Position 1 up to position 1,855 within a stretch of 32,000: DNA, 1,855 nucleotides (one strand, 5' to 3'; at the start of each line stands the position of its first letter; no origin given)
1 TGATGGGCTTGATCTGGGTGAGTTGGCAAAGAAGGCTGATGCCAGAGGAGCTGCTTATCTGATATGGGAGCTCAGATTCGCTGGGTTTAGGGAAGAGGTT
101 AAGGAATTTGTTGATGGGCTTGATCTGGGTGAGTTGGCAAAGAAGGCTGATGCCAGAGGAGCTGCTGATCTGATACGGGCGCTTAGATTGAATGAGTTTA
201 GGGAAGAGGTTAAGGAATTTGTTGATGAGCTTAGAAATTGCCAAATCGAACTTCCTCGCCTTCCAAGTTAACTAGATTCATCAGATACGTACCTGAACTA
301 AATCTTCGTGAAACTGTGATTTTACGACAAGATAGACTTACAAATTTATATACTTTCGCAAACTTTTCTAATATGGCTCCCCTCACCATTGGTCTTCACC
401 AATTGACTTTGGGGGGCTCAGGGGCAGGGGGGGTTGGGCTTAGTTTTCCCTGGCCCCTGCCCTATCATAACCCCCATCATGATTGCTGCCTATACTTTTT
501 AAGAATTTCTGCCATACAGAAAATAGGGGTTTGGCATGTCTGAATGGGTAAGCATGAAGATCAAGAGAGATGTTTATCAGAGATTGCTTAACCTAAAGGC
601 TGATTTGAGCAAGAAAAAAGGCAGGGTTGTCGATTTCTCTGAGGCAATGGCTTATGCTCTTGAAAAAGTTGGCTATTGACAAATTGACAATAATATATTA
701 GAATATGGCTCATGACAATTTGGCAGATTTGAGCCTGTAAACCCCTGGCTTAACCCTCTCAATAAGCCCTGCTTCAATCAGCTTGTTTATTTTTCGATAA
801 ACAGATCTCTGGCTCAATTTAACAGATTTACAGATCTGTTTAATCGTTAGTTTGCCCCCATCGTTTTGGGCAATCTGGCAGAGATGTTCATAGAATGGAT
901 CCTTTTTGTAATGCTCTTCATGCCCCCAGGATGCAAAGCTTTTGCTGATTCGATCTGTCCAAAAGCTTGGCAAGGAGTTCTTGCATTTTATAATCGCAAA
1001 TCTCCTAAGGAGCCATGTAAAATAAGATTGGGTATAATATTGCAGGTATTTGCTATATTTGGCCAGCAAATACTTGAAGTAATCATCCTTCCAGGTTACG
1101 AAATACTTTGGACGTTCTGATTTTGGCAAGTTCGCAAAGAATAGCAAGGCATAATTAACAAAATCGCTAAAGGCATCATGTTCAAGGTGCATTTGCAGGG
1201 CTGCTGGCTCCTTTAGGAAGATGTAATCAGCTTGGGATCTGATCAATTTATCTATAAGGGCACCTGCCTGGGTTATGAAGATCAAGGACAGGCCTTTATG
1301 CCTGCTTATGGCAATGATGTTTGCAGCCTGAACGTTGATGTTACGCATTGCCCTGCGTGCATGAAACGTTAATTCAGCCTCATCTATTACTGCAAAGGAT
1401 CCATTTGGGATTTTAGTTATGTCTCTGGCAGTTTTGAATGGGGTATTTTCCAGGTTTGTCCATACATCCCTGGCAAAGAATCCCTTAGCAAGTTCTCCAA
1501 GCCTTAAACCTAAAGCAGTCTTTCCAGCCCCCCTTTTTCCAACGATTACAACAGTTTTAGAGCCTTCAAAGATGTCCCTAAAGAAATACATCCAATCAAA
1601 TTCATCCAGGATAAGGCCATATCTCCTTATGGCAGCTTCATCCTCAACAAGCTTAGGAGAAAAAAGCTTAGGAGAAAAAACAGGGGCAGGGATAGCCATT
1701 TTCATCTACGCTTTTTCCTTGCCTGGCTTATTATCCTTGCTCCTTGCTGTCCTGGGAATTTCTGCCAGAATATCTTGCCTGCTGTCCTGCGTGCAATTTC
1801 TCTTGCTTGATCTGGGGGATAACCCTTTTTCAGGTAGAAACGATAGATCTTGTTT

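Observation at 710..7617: Virion-morphogenesis-like operon: three type-I anchored surface proteins, small TM proteins, duplicated basic proteins and a Zot-like NTPase-wHTH fusion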

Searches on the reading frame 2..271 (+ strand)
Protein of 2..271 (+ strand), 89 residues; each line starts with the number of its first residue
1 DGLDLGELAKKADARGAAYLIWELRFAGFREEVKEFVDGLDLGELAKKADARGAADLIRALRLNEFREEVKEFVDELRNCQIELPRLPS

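Call 10: search_protein_families(library=phrogs, proteins=[window:23-271:+], max_evalue=0.05)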
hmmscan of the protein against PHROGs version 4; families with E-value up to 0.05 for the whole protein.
window:23-271:+ (82 aa): 2 families
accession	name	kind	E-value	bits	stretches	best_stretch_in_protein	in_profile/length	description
phrog_1382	-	unknown function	0.0083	16.7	0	22-41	28-47/48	-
phrog_15907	-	unknown function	0.024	16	0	32-78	18-61/74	-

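Call 116: search_protein_families(library=pfam, proteins=[window:2-271:+], max_evalue=0.01)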
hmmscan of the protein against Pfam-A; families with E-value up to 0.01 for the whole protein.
window:2-271:+ (89 aa): 0 families

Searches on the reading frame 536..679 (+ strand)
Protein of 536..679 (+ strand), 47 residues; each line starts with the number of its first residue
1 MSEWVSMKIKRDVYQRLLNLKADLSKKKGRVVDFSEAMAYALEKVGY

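Call 116: search_protein_families(library=pfam, proteins=[window:536-679:+], max_evalue=0.01)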
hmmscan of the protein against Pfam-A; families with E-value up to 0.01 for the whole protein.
window:536-679:+ (47 aa): 0 families

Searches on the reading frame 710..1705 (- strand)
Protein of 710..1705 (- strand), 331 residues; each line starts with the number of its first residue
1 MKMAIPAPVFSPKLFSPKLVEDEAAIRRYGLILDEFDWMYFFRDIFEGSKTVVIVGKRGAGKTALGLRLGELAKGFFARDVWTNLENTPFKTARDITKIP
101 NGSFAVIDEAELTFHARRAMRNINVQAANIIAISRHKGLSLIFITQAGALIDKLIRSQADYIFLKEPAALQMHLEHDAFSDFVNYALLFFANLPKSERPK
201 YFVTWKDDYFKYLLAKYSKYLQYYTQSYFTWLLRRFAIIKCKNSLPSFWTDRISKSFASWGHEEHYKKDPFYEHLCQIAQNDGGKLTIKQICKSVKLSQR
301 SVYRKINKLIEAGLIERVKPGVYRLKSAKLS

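Call 7: search_protein_families(library=pfam, proteins=[window:710-1705:-], max_evalue=0.1)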
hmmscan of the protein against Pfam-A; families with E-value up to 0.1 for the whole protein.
window:710-1705:- (331 aa): 25 families
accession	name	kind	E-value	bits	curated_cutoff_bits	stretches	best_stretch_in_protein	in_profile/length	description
PF12802.13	MarR_2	-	4.6e-06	27.1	27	1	278-319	14-54/61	MarR family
PF13730.12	HTH_36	-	5.4e-06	26.6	25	1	274-315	13-55/55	Helix-turn-helix domain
PF05707.18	Zot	-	9.6e-06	25.6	20.3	1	97-160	78-140/197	Zonular occludens toxin (Zot)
PF13412.12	HTH_24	-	1.5e-05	24.9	21.9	1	280-316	13-48/48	Winged helix-turn-helix DNA-binding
PF13338.12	AbiEi_4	-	2e-05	25.1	25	1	280-325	8-48/49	Transcriptional regulator, AbiEi antitoxin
PF01022.26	HTH_5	-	0.00012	22.3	22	1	280-316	13-46/47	Bacterial regulatory protein, arsR family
PF01978.25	TrmB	-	0.00013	22.2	25.6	1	284-325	21-64/68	Sugar-specific transcriptional regulator TrmB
PF12840.13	HTH_20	-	0.00034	21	27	1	282-318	15-51/51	Helix-turn-helix domain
PF01047.28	MarR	-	0.00053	20.3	24.6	1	275-319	9-51/59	MarR family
PF13463.12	HTH_27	-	0.0018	19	22.2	1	282-319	15-52/68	Winged helix DNA-binding domain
PF02796.21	HTH_7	-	0.0023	18.4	23.8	1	284-308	21-44/45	Helix-turn-helix domain of resolvase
PF08279.18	HTH_11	-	0.0028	17.9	25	1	277-314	7-45/55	HTH domain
PF13551.12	HTH_29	-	0.004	17.6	28.1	1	282-323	10-53/64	Winged helix-turn helix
PF04182.18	B-block_TFIIIC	-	0.0041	17.6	22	1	272-318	5-51/73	B-block binding subunit of TFIIIC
PF13401.12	AAA_22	-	0.0044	17.8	27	0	50-73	6-29/130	AAA domain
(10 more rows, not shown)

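Call 8: search_protein_families(library=phrogs, proteins=[window:710-1705:-], max_evalue=0.1)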
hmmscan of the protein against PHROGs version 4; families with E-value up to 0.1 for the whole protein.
window:710-1705:- (331 aa): 23 families
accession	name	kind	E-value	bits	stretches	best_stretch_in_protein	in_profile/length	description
phrog_197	-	moron, auxiliary metabolic gene and host takeover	3.4e-06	27.7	1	80-159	57-157/486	Zot-like toxin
phrog_2666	-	head and packaging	6.1e-06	26.2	1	123-164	440-481/555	terminase large subunit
phrog_1368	-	transcription regulation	1.4e-05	25.8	1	286-326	28-68/101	transcriptional regulator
phrog_1979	-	unknown function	4.8e-05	23.7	1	50-166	125-259/380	-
phrog_2440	-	transcription regulation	8.7e-05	23.4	1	280-325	38-87/126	transcriptional regulator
phrog_5484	-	DNA, RNA and nucleotide metabolism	0.00065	20.3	1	47-161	26-153/239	DnaA-like replication initiation protein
phrog_1041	-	moron, auxiliary metabolic gene and host takeover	0.00073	20.1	1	84-159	60-156/420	CTXphi Zot-like toxin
phrog_678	-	DNA, RNA and nucleotide metabolism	0.00079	20.1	1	286-319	86-119/346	replication initiation O-like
phrog_38691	-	unknown function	0.00079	19.9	1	89-156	74-141/258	-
phrog_31115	-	DNA, RNA and nucleotide metabolism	0.0059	18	1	283-325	73-115/121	replication initiation protein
phrog_20922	-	head and packaging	0.0064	16.5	1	105-171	81-146/318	head morphogenesis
phrog_186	-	DNA, RNA and nucleotide metabolism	0.0094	16.6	1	285-323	62-100/308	DnaD-like helicase loader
phrog_5978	-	unknown function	0.013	15.6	1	276-319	304-345/364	-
phrog_11046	-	transcription regulation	0.021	15.7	1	279-319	19-57/94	transcriptional regulator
phrog_428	-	DNA, RNA and nucleotide metabolism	0.021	15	1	287-318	129-160/455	replication initiation protein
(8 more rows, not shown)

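Call 22: find_homologous_proteins(query=window:710-1705:-, max_evalue=0.001)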
Query window:710-1705:- (331 aa): 10 proteins with E <= 0.001 among 2544 candidates.
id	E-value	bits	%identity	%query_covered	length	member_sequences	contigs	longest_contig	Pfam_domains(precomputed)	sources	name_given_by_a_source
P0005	2.6e-221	751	100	100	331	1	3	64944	PF13412.13,PF13730.13,PF05707.19,PF12802.14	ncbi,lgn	-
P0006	3.2e-134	465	67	95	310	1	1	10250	PF05707.19,PF13338.13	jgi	-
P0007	2.0e-25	108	34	68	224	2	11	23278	PF20720.4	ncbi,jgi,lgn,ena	-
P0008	1.3e-22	99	34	67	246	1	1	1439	PF05707.19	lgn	-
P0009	1.5e-18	85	34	35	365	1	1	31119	PF14890.12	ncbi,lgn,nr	ncbi:MAG: hypothetical protein ISS36_04475 [Candidatus Aenigmarchaeota archaeon]|nr:hypothetical pro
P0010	1.0e-15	76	29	70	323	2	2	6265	-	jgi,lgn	jgi:hypothetical protein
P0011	3.5e-11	61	28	66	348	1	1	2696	-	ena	-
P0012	8.5e-11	60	26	63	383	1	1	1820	PF13936.13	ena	-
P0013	1.0e-8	53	29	63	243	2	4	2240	-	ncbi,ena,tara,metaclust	tara:strand:+ start:202 stop:933 length:732 start_codon:yes stop_codon:yes gene_type:complete|metacl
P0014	4.5e-8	51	28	63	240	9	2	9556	PF05707.19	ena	-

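Call 23: find_encoding_contigs(protein=P0005, flank=10000, max_places=6)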
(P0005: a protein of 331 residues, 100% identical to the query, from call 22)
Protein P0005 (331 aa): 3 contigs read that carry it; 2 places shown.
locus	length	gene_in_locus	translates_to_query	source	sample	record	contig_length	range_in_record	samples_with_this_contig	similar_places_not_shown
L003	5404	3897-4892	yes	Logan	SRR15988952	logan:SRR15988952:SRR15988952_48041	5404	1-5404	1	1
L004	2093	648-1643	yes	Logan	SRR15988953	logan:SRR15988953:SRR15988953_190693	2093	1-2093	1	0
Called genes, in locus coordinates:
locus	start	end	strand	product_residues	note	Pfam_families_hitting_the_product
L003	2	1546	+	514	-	?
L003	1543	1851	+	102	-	-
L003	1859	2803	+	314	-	-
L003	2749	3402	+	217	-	-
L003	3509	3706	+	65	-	-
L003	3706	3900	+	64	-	-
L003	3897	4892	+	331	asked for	PF05707:Zot (faint), PF12802:MarR_2 (faint), PF13412:HTH_24 (weak), PF13730:HTH_36 (weak)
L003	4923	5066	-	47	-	-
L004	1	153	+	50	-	?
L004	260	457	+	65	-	-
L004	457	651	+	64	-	-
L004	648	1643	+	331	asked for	PF05707:Zot (faint), PF12802:MarR_2 (faint), PF13412:HTH_24 (weak), PF13730:HTH_36 (weak)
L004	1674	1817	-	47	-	-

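Call 28: find_related_loci(query=A3, collection=genome_contigs, flank=10000)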
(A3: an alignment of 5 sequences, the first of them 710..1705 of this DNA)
Query A3 (331 aa) in genome_contigs; peptide patterns used: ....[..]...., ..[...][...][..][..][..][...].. (x = any residue, [..] = any of these).
224 stretches matched a pattern; 50 encode a relative of the query (tblastn E <= 1e-3); 50 distinct loci.
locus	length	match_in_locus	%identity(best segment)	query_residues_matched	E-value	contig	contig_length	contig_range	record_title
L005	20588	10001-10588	36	37-257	2e-32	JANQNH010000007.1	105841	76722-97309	MAG: Candidatus Nanoarchaeia archaeon isolate PL23a_bin.24 k99_4284328, whole genome shotgun sequence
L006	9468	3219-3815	34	34-260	5e-32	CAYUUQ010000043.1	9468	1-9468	MAG TPA_asm: uncultured Methanosarcinales archaeon isolate SRP077602_co7_489 genome assembly, contig: NODE_32139_length_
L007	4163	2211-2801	35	37-260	8e-32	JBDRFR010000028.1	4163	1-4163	MAG: Nanoarchaeota archaeon isolate MEGAHIT-group-1.382 k141_111205, whole genome shotgun sequence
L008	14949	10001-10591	34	37-260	1e-31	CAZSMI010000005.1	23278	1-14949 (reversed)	MAG TPA_asm: Candidatus Woesearchaeota archaeon isolate binchicken_co387_677 genome assembly, contig: NODE_1967_length_2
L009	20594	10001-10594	34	37-259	3e-31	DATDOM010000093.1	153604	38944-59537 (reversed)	MAG TPA_asm: Candidatus Nanoarchaeia archaeon isolate SMAG_U7894 k141_2070710, whole genome shotgun sequence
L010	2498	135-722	35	37-257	7e-31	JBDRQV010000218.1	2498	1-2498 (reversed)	MAG: Nanoarchaeota archaeon isolate MEGAHIT-group-2.61 k141_1406018, whole genome shotgun sequence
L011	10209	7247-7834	37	37-257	7e-30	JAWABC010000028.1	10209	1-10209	MAG: Candidatus Nanoarchaeia archaeon isolate JZ-4_201709_bins_71 JZ-4_201709_bins_71_scaffold_28, whole genome shotgun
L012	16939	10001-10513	38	41-209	3e-29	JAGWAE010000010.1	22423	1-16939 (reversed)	Candidatus Woesearchaeota archaeon isolate RIFOXYA1_FULL_30_10 rifoxya1_full_scaffold_713, whole genome shotgun sequence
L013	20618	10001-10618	33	41-280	4e-29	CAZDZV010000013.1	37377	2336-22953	MAG TPA_asm: uncultured Methanosarcinales archaeon isolate SRP141376_co2_275 genome assembly, contig: NODE_2482_length_3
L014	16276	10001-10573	34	23-257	2e-28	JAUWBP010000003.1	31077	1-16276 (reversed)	MAG: Hadesarchaea archaeon isolate CSMAG_1323 CSMAG_1323_k141_846137_length_31077_cov_43.2606, whole genome shotgun sequ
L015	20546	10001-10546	34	52-260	2e-28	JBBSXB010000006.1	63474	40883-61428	MAG: Nanoarchaeota archaeon isolate H41-bin091_1 H41_bin091_1_000000000006, whole genome shotgun sequence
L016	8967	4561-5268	30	7-277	3e-28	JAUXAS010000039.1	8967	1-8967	MAG: Hadesarchaea archaeon isolate CSMAG_2768 CSMAG_2768_k141_491024_length_8967_cov_18.8043, whole genome shotgun seque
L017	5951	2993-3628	32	6-257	5e-28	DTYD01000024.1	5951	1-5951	MAG TPA_asm: Hadesarchaea archaeon isolate UWMA-0211 k99_1388802, whole genome shotgun sequence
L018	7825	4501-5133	30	23-277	2e-27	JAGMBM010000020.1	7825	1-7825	MAG: Hadesarchaea archaeon isolate RS_16_21 ZL425.bin.21.fa_20, whole genome shotgun sequence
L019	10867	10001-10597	33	37-260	1e-27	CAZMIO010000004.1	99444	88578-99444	MAG TPA_asm: uncultured Methanosarcinales archaeon isolate binchicken_co48_311 genome assembly, contig: NODE_186_length_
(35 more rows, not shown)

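Call 38: list_cluster_members(proteins=[window:710-1705:-, window:4056-6107:-, window:16670-17665:-, window:24007-25002:+, window:19405-20421:+, window:6121-7617:-])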
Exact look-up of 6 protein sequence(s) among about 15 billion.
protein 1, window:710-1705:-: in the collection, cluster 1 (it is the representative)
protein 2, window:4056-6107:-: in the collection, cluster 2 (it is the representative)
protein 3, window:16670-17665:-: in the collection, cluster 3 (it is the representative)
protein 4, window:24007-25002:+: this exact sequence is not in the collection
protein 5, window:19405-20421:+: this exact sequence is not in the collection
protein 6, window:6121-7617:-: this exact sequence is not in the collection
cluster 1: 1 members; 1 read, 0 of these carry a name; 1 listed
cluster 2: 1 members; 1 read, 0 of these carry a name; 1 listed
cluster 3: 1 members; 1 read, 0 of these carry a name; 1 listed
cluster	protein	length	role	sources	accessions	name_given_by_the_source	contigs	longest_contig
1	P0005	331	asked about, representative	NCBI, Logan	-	-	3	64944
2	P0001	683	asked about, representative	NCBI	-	-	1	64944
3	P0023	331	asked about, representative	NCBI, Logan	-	-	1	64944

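Call 43: search_dna_similar(query=window:710-1705:-, collection=phages, mode=protein, max_evalue=0.01, max_rows=30)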
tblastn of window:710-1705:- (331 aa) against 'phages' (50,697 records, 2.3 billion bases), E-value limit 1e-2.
Records with a match: 1; places in all: 1; records where one place covers at least 80% of the query: 0.
Best place of each record, by identity: <60% 1.
By first word of the organism name: Lokiarchaeota 1.
By host as written in the record: Candidatus Lokiarchaeota archaeon 6Rcc_78 1.
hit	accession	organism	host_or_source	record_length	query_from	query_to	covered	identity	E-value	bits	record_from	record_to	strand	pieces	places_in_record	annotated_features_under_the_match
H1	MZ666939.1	Lokiarchaeota virus WyrdV1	Candidatus Lokiarchaeota archaeon ...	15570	52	212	49%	26.1%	2e-3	45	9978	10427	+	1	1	AAA+ ATPase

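Call 44: search_solved_structures(query=A2, max_evalue=1)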
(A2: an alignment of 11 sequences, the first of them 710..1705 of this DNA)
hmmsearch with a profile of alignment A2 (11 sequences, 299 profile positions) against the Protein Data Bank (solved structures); distinct sequences matched with E-value up to 1: 62 (the best 60 are shown).
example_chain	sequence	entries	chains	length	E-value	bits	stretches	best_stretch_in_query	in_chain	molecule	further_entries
2r2a_A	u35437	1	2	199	3.3e-06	29.6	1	44-157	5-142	Uncharacterized protein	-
4r2h_A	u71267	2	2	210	0.00019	23.8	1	103-164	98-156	STIV B204 ATPase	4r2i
6lk0_A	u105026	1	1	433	0.00036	22.9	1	36-161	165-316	Pachytene checkpoint protein 2 homolog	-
4xgu_A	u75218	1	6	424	0.00063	22.1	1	24-162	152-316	Putative pachytene checkpoint protein 2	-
11kk_A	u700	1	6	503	0.0018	20.6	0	104-158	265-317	HerA like helicase YjgR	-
2gza_A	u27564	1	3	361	0.002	20.4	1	15-68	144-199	Type IV secretion system protein VirB11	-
8dgf_A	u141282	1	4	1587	0.0038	19.5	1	14-108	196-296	ATP-binding protein Avs4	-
9ay0_A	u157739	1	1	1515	0.0045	19.3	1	41-91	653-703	Metal resistance protein YCF1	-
7mpe_A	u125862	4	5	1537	0.0047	19.2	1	41-91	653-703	Metal resistance protein YCF1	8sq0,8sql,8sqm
9ayc_A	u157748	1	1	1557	0.0049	19.2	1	41-91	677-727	Metal resistance protein YCF1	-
7m68_A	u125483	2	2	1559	0.0049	19.1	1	41-91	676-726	Metal resistance protein YCF1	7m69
8sg4_A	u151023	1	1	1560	0.0049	19.1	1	41-91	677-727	Metal resistance protein YCF1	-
7l9p_A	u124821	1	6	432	0.0067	18.7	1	36-161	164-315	Pachytene checkpoint protein 2 homolog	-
5vq9_D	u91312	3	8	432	0.0067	18.7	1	36-161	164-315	Pachytene checkpoint protein 2 homolog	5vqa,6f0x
3dm5_A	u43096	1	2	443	0.011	17.9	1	39-85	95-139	Signal recognition 54 kDa protein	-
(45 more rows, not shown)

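Call 51: find_related_loci(query=A3, collection=viral_contigs, flank=10000)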
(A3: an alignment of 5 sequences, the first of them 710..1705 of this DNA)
Query A3 (331 aa) in viral_contigs; peptide patterns used: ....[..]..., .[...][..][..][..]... (x = any residue, [..] = any of these).
155 stretches matched a pattern; 1 encode a relative of the query (tblastn E <= 1e-3); 1 distinct loci.
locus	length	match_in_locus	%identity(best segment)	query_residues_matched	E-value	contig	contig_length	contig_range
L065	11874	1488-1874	36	53-175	4e-19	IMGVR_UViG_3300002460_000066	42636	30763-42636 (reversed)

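Call 96: search_protein_families(library=ncbifam, proteins=[window:710-1705:-], max_evalue=0.01)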
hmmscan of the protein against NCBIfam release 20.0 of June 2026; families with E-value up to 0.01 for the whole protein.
window:710-1705:- (331 aa): 6 families
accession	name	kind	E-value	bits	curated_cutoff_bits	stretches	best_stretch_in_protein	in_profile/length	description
NF053860.1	DS41_1_antiphage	equivalog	3e-07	29.8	370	1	45-71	35-61/448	anti-phage protein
NF053606.1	Sta1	subfamily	1.8e-05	24.7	80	1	283-319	33-68/100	Sta1 family transcriptional regulator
NF040939.2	trans_reg_lrs14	equivalog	3.8e-05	23.7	90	1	283-319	34-70/103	Lrs14 family HTH-type transcriptional regulator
NF047389.1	ATPase_Sll1717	subfamily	0.00012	21.4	75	1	42-96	23-74/454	P-loop ATPase, Sll1717 family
TIGR01884.1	cas_HTH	subfamily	0.0016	17.8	60.2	1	275-324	148-197/202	CRISPR-associated CARF protein Csa3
NF004629.0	PRK05973.1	equivalog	0.0099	14.9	156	0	96-157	142-202/237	DNA helicase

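Call 98: predict_structure(alignment_id=A10)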
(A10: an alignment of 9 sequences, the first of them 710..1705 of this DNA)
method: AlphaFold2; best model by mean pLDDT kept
length: 331 residues; sequences in the alignment: 9
mean_pLDDT: 62.4   pTM: 0.54
mean pLDDT of the five models: 62.4, 60.6, 58.4, 54.6, 52.4
residues with pLDDT >= 90: 2; 70-90: 120; 50-70: 131; < 50: 78
segments of 3 or more residues with pLDDT < 50: 1-20, 25-37, 114-118, 169-172, 221-241, 259-266, 329-331
pLDDT, mean of each block of 10 residues (from residue 1): 31 42 44 45 62 76 76 56 58 71 73 45 68 74 69 72 65 56 66 69 60 55 39 45 65 57 50 84 86 71 76 84 72 32
secondary structure, 60 per line:
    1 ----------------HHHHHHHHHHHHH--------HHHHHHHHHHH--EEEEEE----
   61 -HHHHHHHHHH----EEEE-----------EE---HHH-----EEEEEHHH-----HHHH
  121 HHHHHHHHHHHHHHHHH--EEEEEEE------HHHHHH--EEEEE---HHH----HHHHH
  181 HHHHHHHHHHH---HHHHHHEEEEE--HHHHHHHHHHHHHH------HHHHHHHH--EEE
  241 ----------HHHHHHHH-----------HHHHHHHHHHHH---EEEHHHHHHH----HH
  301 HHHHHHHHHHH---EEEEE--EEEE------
elements in order: H17-29 H38-48 E51-56 H62-71 E76-79 E104-108 H117-137 E140-146 H153-158 E161-165 H176-191 H195-200 E201-205 H208-221 H228-235 E238-240 H251-258 H270-281 E285-287 H288-294 H299-311 E315-319 E322-325

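Call 101: fold_search(model_id=the predicted structure, library=viral)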
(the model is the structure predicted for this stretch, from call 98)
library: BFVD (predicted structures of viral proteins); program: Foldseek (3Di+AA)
matches with E <= 10: 1515; with E <= 0.001: 35
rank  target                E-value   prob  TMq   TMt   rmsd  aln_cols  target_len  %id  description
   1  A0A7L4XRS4            2.8e-05  1.00  0.28  0.32  21.4       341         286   15  (no name in the UniProt tables at hand)
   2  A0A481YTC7            2.9e-05  0.99  0.27  0.19  19.7       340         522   14  AAA family ATPase [Marseillevirus LCMAC102]
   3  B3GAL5                6.5e-05  1.00  0.28  0.45  12.5       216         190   12  AMDV2_16 [uncultured virus]
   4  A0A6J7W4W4            8.9e-05  0.99  0.29  0.17  14.5       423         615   10  Primase, C-terminal 2 [uncultured Caudovirales phage]
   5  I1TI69                1.1e-04  0.98  0.25  0.16  16.6       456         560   11  (no name in the UniProt tables at hand)
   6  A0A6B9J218            1.7e-04  0.93  0.24  0.11  16.6       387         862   14  (no name in the UniProt tables at hand)
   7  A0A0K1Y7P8            2.0e-04  0.95  0.26  0.15  21.5       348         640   12  (no name in the UniProt tables at hand)
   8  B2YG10                2.4e-04  0.93  0.26  0.19  18.8       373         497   13  Putative vacuolar sorting ATPase [Musca hytrovirus(isolate Musca domestica/United States/Boucias/-)]
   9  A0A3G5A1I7            3.0e-04  0.89  0.23  0.17  20.7       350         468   13  Replication factor C large subunit [Gaeavirus sp.]
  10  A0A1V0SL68            3.6e-04  1.00  0.30  0.43   6.9       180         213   14  p-loop NTPase domain protein [Klosneuvirus KNV1]
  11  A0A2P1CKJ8            4.4e-04  1.00  0.24  0.34   7.2       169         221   14  AAA-ATPase [Microbacterium phage Casey]
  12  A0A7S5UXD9            4.4e-04  1.00  0.29  0.26  14.1       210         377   16  (no name in the UniProt tables at hand)
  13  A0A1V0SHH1            4.4e-04  1.00  0.30  0.27  17.5       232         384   19  Packaging ATPase [Klosneuvirus KNV1]
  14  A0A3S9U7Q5            5.0e-04  0.94  0.29  0.12  23.3       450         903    9  (no name in the UniProt tables at hand)
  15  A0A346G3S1            5.3e-04  0.89  0.26  0.20  22.3       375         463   13  (no name in the UniProt tables at hand)
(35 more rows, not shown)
